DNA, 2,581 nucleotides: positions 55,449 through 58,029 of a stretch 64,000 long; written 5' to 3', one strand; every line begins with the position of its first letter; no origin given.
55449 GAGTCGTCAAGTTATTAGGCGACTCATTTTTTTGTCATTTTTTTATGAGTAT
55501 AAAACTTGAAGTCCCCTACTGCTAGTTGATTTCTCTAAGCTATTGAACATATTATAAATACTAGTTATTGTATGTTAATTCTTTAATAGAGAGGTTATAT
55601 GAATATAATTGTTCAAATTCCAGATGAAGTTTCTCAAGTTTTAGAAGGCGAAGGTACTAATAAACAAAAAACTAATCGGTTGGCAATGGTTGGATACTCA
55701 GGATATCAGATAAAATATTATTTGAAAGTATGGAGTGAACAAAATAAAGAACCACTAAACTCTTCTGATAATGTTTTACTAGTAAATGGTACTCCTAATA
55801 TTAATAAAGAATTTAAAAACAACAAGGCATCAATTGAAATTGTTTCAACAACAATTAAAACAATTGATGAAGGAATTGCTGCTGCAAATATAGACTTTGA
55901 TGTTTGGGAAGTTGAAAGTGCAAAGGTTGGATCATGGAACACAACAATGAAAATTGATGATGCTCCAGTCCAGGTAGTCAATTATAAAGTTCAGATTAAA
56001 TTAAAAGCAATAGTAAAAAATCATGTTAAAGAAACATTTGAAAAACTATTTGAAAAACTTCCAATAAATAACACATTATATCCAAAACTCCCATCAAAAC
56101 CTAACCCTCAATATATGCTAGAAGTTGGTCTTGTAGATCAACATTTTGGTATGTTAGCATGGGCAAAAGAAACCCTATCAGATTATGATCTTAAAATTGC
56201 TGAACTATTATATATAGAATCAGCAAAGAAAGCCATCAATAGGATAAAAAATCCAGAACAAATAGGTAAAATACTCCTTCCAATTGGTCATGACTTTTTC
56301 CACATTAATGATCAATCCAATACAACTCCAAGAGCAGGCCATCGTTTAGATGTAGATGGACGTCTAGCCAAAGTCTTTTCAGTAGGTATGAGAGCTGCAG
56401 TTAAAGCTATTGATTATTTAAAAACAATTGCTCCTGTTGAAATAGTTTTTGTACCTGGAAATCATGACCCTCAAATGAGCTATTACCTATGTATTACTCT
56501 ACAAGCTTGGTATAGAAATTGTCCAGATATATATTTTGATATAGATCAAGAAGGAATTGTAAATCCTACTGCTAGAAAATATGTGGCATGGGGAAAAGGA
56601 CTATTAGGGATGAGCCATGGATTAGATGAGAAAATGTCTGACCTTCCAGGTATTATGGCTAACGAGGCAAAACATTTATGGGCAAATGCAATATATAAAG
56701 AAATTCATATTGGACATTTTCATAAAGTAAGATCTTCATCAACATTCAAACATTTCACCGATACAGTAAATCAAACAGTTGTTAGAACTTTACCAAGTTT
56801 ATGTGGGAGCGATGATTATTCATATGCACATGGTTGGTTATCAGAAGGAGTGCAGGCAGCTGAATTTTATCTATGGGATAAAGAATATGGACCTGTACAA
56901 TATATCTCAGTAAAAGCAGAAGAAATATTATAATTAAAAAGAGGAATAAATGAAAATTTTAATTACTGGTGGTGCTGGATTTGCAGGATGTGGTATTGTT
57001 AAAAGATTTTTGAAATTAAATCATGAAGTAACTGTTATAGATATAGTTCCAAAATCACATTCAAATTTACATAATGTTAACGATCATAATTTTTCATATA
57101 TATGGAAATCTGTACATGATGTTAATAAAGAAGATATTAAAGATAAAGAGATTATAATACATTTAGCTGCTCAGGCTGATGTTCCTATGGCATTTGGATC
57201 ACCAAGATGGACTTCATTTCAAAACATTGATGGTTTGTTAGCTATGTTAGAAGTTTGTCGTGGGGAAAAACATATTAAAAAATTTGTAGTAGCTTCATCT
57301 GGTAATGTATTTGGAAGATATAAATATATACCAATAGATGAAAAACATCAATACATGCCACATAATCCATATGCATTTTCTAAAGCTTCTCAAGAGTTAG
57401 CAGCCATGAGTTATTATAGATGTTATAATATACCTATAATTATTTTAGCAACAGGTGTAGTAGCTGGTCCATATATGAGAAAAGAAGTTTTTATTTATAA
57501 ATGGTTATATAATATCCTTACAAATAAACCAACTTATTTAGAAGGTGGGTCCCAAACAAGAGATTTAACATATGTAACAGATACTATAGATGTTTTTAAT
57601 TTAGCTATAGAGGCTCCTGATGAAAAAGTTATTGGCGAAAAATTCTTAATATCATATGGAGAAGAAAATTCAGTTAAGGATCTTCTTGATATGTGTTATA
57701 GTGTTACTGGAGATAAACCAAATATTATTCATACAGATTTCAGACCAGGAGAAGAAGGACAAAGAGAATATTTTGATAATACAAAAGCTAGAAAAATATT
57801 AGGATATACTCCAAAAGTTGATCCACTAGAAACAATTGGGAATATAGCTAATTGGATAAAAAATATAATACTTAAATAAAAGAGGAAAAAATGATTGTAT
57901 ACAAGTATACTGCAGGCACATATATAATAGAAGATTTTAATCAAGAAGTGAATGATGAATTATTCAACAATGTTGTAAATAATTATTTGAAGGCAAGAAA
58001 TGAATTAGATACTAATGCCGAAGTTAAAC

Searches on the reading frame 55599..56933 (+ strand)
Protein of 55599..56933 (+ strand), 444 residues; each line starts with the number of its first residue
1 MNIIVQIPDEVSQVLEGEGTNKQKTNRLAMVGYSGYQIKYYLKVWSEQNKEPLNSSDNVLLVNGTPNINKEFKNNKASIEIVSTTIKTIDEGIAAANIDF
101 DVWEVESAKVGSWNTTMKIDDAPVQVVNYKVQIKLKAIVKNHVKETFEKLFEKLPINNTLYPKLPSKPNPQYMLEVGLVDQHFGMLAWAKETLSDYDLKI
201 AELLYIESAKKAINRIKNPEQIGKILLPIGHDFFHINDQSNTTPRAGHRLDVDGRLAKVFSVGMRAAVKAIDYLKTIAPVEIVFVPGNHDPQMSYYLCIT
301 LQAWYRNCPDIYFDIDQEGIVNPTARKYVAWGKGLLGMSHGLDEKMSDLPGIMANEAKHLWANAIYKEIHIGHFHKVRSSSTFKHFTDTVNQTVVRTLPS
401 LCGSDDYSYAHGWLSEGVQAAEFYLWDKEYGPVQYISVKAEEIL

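Call 6: search_protein_families(library=pfam, proteins=[window:55599-56933:+], max_evalue=0.01)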
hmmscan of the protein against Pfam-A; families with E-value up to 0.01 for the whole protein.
window:55599-56933:+ (444 aa): 0 families

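Call 12: search_protein_families(library=phrogs, proteins=[window:55599-56933:+], max_evalue=0.01)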
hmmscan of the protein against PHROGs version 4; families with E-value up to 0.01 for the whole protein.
window:55599-56933:+ (444 aa): 4 families
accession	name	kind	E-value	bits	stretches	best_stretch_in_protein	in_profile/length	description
phrog_704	-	DNA, RNA and nucleotide metabolism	1.4e-65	222.9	1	86-439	58-385/390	DNA repair exonuclease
phrog_284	-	DNA, RNA and nucleotide metabolism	1.2e-10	41.9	1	138-416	97-372/398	exonuclease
phrog_20762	-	unknown function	1.2e-09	39.5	1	323-438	7-113/117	-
phrog_20703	-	unknown function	0.0063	17.3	0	178-245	169-233/258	-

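Call 86: search_dna_similar(query=window:55599-56933:+, collection=phages, mode=protein, max_rows=15)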
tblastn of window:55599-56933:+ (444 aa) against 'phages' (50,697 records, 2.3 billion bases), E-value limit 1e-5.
Records with a match: 2066; places in all: 2071; records where one place covers at least 80% of the query: 5.
Best place of each record, by identity: <60% 2066.
By first word of the organism name: Escherichia 558; Klebsiella 465; Salmonella 370; Vibrio 254; Campylobacter 58; Shigella 39; Flavobacterium 28; Rhodobacter 23; Yersinia 17; Ruegeria 17; and 60 more.
By host as written in the record: - 376; Klebsiella pneumoniae 208; Escherichia coli 203; Escherichia coli K-12 MG1655 54; Salmonella enterica subsp. enterica serovar Enteritidis 54; Salmonella enterica 52; Salmonella enterica subsp. enterica serovar Typhimurium 44; Escherichia coli DSM 12242 43; and 406 more.
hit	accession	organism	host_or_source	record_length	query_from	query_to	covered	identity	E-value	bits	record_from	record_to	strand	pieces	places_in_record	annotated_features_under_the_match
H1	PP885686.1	Tunturiibacter phage Tunturi_3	Tunturiibacter psychrotolerans X5P2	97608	10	431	95%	28.4%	4e-36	147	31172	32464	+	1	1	DNA repair exonuclease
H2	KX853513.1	Virus Rctr41k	enrichment culture DAMO/AAA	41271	38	433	89%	29.4%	1e-43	169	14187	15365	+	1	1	phosphoesterase-like protein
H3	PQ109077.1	Thermus phage Lalka27b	Thermus thermophilus HB27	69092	66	415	79%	33.0%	2e-44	171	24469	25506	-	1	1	exonuclease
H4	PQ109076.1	Thermus phage Lalka27a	Thermus thermophilus HB27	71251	66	415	79%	33.0%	2e-44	171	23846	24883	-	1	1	exonuclease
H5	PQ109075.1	Thermus phage Lalka8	Thermus thermophilus HB8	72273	66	415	79%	33.0%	2e-44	171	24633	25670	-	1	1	exonuclease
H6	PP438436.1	Leptolyngbya phage Lbo-JY46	Leptolyngbya boryana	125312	78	431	80%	30.9%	9e-43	167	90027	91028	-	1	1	hypothetical protein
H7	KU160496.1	Bacillus phage vB_BhaS-171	Bacillus halmapalus DSM 29712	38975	93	431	76%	31.6%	1e-35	145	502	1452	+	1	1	hypothetical protein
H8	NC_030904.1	Bacillus phage vB_BhaS-171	Bacillus halmapalus DSM 29712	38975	93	431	76%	31.6%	1e-35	145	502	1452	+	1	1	DNA repair exonuclease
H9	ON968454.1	Pseudanabaena phage Pan3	Pseudanabaena sp.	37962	164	443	63%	35.5%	1e-34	143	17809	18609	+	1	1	LysR family transcriptional regulator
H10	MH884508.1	Bacillus phage vB_BcoS-136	Bacillus cohnii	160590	51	414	82%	26.6%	3e-11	72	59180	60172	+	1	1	hypothetical protein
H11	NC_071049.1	Bacillus phage vB_BcoS-136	Bacillus cohnii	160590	51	414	82%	26.6%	3e-11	72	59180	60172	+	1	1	hypothetical protein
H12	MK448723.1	Streptococcus phage Javan271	Streptococcus iniae SF1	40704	33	419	87%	24.3%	2e-6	57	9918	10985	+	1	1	hypothetical protein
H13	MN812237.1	Flavobacterium phage vB_FspS_snusmum9-1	Flavobacterium sp. LMO9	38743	144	437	66%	31.2%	1e-29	128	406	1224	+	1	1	hypothetical protein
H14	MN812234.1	Flavobacterium phage vB_FspS_snusmum6-1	Flavobacterium sp. LMO6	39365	144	437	66%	31.2%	1e-29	128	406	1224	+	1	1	hypothetical protein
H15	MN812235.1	Flavobacterium phage vB_FspS_snusmum6-2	Flavobacterium sp. LMO6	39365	144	437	66%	31.2%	1e-29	128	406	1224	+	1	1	hypothetical protein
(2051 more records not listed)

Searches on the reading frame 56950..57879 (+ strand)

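Call 6: search_protein_families(library=pfam, proteins=[window:56950-57879:+], max_evalue=0.01)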
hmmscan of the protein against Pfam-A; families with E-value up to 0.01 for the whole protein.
window:56950-57879:+ (309 aa): 6 families
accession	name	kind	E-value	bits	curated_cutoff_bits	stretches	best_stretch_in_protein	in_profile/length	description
PF16363.11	GDP_Man_Dehyd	-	6.9e-41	141.2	27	1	4-291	1-324/332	GDP-mannose 4,6 dehydratase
PF01370.27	Epimerase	-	1.3e-36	126.6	20.9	1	3-234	1-239/240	NAD dependent epimerase/dehydratase family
PF01073.25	3Beta_HSD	-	2.2e-12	47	22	1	4-154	1-159/280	3-beta hydroxysteroid dehydrogenase/isomerase family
PF02719.21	Polysacc_synt_2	-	2.6e-07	30.6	20.2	1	3-117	1-128/293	Polysaccharide biosynthesis protein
PF07993.18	NAD_binding_4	-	5.9e-07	29.3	20.1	1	64-173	87-209/258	Male sterility protein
PF04321.23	RmlD_sub_bind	-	1.6e-06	27.9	27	1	1-155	1-139/287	RmlD substrate binding domain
